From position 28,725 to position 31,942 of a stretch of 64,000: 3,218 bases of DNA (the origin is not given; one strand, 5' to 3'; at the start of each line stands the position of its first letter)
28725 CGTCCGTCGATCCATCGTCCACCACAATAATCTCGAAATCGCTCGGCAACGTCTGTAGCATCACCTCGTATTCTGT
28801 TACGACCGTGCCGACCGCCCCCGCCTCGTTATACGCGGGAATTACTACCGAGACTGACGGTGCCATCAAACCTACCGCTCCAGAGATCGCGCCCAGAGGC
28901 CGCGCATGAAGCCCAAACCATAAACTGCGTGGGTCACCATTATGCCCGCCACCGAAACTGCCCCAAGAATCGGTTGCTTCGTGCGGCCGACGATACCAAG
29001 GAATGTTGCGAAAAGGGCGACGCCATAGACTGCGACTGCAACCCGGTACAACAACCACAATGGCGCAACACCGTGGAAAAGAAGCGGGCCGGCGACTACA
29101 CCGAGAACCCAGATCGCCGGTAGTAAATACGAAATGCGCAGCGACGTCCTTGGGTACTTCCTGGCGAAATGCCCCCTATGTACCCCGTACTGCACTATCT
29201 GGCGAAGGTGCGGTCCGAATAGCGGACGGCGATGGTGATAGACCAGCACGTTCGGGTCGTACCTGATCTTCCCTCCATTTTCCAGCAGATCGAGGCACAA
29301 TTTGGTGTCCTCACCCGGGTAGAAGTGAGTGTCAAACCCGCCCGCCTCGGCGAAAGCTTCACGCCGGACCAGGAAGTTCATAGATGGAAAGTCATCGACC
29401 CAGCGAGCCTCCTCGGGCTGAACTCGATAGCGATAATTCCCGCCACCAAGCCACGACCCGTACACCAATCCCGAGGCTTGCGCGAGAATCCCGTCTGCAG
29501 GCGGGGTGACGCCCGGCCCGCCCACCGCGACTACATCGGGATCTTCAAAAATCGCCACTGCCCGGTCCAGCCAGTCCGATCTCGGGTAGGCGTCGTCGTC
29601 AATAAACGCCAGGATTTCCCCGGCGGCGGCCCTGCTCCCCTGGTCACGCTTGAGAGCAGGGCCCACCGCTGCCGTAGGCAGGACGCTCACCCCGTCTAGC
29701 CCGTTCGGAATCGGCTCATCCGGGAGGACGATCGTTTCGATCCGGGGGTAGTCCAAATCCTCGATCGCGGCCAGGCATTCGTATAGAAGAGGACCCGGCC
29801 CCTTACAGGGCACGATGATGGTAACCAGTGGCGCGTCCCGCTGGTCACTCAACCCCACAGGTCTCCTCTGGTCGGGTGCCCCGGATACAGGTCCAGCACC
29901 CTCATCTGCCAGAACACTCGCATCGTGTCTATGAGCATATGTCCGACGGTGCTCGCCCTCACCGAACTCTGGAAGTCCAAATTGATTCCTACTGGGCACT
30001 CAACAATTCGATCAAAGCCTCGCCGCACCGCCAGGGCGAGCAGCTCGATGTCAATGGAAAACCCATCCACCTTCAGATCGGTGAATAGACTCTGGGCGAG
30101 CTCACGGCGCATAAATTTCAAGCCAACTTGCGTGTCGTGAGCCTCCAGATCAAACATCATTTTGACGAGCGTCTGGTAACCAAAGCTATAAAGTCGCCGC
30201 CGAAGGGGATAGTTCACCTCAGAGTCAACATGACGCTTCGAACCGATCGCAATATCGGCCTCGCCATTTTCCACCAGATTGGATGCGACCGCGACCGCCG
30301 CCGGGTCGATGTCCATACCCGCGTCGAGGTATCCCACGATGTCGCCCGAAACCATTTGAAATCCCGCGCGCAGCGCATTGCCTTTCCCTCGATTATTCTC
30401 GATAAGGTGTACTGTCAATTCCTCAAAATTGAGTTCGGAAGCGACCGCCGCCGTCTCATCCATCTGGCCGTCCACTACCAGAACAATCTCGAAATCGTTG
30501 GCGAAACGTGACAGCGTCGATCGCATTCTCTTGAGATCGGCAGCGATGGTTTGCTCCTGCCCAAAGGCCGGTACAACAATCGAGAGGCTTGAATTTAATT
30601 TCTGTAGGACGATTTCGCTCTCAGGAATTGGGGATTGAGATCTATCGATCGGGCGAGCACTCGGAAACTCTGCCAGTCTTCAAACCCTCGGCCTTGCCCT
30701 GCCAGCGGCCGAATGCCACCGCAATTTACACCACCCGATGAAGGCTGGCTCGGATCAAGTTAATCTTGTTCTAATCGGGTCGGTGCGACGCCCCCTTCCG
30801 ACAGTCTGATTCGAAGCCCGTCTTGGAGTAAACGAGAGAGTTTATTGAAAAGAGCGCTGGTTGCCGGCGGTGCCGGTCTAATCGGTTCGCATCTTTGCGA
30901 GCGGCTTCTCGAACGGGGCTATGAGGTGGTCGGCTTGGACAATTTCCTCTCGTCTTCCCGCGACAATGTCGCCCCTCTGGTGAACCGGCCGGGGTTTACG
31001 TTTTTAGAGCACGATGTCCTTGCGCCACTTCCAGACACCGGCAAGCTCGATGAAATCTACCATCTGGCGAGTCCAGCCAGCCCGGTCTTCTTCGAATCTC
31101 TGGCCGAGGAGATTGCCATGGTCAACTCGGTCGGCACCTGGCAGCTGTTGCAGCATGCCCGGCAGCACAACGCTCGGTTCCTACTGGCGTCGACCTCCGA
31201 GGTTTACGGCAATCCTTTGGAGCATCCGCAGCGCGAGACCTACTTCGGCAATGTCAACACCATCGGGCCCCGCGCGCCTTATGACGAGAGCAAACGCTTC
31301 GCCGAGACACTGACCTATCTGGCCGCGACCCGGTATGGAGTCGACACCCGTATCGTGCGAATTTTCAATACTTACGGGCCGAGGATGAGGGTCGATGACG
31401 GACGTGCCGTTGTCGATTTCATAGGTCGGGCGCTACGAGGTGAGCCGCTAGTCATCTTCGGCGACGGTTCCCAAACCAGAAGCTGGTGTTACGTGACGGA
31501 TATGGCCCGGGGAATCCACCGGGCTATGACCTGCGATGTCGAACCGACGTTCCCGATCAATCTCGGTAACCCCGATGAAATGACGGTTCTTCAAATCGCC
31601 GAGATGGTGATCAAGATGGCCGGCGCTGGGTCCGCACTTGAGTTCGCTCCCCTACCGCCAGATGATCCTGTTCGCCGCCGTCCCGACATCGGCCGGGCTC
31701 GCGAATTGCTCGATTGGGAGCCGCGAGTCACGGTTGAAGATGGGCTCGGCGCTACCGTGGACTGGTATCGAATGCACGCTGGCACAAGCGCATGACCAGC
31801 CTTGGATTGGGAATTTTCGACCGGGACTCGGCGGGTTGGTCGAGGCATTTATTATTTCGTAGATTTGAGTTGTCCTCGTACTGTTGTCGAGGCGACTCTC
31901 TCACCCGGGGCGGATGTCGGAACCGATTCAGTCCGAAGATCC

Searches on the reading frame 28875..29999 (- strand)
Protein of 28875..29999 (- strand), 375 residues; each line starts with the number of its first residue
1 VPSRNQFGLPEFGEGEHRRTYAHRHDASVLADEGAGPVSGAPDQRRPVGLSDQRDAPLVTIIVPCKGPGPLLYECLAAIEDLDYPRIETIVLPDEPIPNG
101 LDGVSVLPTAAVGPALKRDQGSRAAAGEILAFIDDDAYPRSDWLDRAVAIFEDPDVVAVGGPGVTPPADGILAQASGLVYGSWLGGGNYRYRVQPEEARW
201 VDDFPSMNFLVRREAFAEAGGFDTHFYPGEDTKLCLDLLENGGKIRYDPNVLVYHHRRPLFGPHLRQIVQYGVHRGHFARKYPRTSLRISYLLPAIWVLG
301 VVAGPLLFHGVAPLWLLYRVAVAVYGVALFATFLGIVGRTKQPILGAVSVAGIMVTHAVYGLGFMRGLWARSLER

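Call 14: search_protein_families(library=pfam, proteins=[window:28875-29999:-], max_evalue=0.01)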
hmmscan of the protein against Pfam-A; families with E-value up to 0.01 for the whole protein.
window:28875-29999:- (375 aa): 4 families
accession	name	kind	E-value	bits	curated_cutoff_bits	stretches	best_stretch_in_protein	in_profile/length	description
PF13641.12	Glyco_tranf_2_3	-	3.1e-13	50.7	27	1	59-259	3-215/230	Glycosyltransferase like family 2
PF13632.12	Glyco_trans_2_3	-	9.5e-13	48.8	27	1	131-325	3-189/198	Glycosyl transferase family group 2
PF00535.33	Glycos_transf_2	-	5.3e-12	46.4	23.3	1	60-218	1-166/168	Glycosyl transferase family 2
PF10111.15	Glyco_tranf_2_2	-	7.5e-07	29.3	27.3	0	201-258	158-220/276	Glycosyltransferase like family 2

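Call 58: search_protein_families(library=ncbifam, proteins=[window:28875-29999:-], max_evalue=0.001)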
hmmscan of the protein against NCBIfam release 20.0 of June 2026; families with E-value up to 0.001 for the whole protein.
window:28875-29999:- (375 aa): 7 families
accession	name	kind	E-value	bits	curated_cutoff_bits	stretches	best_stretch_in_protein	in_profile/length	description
TIGR03965.1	mycofact_glyco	equivalog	1.5e-41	142.7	280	1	49-315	67-341/467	mycofactocin biosynthesis glycosyltransferase MftF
NF041875.1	EPS_EpsD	equivalog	6.8e-17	61.8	370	1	106-291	59-243/325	exopolysaccharide biosynthesis glycosyltransferase EpsD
NF041394.1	GtaseAglG_Halo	equivalog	1e-12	48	440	1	113-255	69-215/304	glucosyl-dolichyl phosphate glucuronosyltransferase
NF038302.1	EPS_HpsE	equivalog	8.5e-07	28.2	300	1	113-160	73-121/307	hormogonium polysaccharide biosynthesis glycosyltransferase HpsE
TIGR04283.1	glyco_like_mftF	equivalog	3.5e-06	26.8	182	0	209-287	141-217/221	TIGR04283 family arsenosugar biosynthesis glycosyltransferase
NF038299.1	EPS_HpsN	equivalog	1.3e-05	24.3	425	0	118-161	73-117/317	hormogonium polysaccharide biosynthesis glycosyltransferase HpsN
TIGR03937.1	PgaC_IcaA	equivalog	0.00042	19.4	422.3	0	52-254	40-249/407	poly-beta-1,6-N-acetyl-D-glucosamine synthase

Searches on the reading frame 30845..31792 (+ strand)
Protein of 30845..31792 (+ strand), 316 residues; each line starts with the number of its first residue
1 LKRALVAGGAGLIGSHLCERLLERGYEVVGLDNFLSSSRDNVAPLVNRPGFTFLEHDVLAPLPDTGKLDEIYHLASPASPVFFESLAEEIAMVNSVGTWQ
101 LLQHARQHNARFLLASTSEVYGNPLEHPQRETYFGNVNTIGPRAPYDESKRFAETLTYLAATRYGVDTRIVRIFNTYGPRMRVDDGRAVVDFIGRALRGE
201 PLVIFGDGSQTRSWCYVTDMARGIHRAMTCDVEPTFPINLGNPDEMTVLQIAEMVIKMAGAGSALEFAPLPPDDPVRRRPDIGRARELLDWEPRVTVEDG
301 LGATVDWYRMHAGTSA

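Call 14: search_protein_families(library=pfam, proteins=[window:30845-31792:+], max_evalue=0.01)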
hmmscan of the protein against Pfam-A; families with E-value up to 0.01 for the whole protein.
window:30845-31792:+ (316 aa): 5 families
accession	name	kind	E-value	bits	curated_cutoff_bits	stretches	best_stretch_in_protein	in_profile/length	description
PF01370.27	Epimerase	-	1.1e-51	176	20.9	1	4-230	1-227/240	NAD dependent epimerase/dehydratase family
PF16363.11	GDP_Man_Dehyd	-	1.9e-48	166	27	1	5-301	1-329/332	GDP-mannose 4,6 dehydratase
PF01073.25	3Beta_HSD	-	1e-09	38.3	22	1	5-222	1-223/280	3-beta hydroxysteroid dehydrogenase/isomerase family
PF04321.23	RmlD_sub_bind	-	1.7e-08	34.4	27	1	3-263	2-235/287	RmlD substrate binding domain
PF07993.18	NAD_binding_4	-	1.7e-06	27.8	20.1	1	68-173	89-204/258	Male sterility protein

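Call 58: search_protein_families(library=ncbifam, proteins=[window:30845-31792:+], max_evalue=0.001)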
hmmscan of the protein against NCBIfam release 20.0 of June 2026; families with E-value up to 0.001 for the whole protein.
window:30845-31792:+ (316 aa): 24 families
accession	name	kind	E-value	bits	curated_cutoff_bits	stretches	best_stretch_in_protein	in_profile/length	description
TIGR01181.1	dTDP_gluc_dehyt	equivalog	1.4e-38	132.8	365.1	1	4-311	2-314/321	dTDP-glucose 4,6-dehydratase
TIGR04180.1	EDH_00030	hypoth_equivalog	1.2e-27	96.8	475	1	5-294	2-295/297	NAD-dependent 4,6-dehydratase LegB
TIGR01179.1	galE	equivalog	3e-27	95.3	262.3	1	4-310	2-327/332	UDP-glucose 4-epimerase GalE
NF007582.0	PRK10217.1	equivalog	4.6e-23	81.9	698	1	1-309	1-332/355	dTDP-glucose 4,6-dehydratase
NF008872.0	PRK11908.1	equivalog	1.3e-22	80.3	294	1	1-260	1-272/349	bifunctional UDP-4-keto-pentose/UDP-xylose synthase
NF007490.0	PRK10084.1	subfamily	2.7e-22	79.3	649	1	4-309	3-335/361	dTDP-glucose 4,6-dehydratase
NF005998.1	PRK08125.1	equivalog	4.5e-21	74.9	777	1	2-258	316-584/649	bifunctional UDP-4-amino-4-deoxy-L-arabinose formyltransferase/UDP-glucuronic acid oxidase ArnA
NF007956.0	PRK10675.1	subfamily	4.3e-18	65.5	394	1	3-311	2-332/338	UDP-glucose 4-epimerase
NF011728.1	PRK15181.1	equivalog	1.2e-17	64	760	1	2-222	16-243/348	Vi polysaccharide biosynthesis UDP-N-acetylglucosaminuronic acid C-4 epimerase TviC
TIGR02197.1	heptose_epim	equivalog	1.7e-17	63.6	274.6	1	5-308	2-313/316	ADP-glyceromanno-heptose 6-epimerase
TIGR01472.1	gmd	equivalog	7.9e-15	54.9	415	1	63-239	73-250/342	GDP-mannose 4,6-dehydratase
NF047922.1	GDPFucSynFcl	equivalog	5.1e-13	49.1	500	1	200-311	195-304/308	GDP-L-fucose synthase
TIGR02622.1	CDP_4_6_dhtase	equivalog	1.7e-10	40.5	278.45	1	2-310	5-332/352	CDP-glucose 4,6-dehydratase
NF042422.1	oxyalk_red_OleD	equivalog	5.3e-10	39.2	580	1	3-223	2-210/329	2-alkyl-3-oxoalkanoate reductase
TIGR01777.1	yfcH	hypoth_equivalog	8.5e-08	32.1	207.35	0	5-31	2-28/292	TIGR01777 family oxidoreductase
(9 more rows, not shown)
